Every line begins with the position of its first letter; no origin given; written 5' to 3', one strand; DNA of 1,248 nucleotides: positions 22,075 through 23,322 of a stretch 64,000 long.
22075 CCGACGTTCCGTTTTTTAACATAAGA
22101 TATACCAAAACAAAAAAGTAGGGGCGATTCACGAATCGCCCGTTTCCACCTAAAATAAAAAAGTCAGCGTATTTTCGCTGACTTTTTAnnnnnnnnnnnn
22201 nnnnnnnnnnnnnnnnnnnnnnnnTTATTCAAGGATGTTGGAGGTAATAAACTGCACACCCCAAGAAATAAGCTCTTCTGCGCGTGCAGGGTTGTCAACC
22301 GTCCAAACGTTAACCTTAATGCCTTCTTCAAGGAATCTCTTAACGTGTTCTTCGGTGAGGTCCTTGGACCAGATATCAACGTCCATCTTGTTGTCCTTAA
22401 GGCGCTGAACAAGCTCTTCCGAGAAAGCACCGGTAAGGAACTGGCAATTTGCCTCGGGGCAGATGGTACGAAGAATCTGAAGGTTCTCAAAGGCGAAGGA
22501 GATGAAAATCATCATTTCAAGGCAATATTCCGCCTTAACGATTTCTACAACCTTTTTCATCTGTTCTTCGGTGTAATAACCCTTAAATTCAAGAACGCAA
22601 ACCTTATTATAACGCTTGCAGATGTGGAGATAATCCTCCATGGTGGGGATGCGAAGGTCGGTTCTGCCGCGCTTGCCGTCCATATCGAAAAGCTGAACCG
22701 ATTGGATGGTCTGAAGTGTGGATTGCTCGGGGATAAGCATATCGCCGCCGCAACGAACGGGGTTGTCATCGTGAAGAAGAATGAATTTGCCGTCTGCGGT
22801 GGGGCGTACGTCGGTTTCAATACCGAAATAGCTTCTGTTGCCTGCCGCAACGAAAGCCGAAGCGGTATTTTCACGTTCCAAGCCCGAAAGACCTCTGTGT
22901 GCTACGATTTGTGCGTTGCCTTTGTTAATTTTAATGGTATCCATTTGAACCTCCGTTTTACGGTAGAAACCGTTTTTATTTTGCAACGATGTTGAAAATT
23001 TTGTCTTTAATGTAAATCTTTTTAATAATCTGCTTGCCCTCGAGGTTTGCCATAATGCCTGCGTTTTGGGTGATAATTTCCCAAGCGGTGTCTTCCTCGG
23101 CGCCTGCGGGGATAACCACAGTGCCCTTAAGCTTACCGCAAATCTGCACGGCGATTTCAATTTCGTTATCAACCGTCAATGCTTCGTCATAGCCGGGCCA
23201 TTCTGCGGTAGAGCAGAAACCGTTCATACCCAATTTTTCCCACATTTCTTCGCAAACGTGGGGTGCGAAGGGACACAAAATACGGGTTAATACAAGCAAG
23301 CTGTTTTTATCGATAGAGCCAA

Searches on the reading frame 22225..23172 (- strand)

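Call 88: search_protein_families(library=pfam, proteins=[window:22225-23172:-], max_evalue=0.001)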
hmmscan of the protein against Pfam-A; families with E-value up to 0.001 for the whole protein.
window:22225-23172:- (315 aa): 1 family
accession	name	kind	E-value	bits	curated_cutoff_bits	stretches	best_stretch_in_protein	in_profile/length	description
PF03009.23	GDPD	-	1.2e-22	81.7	23.6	1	92-310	1-238/244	Glycerophosphoryl diester phosphodiesterase family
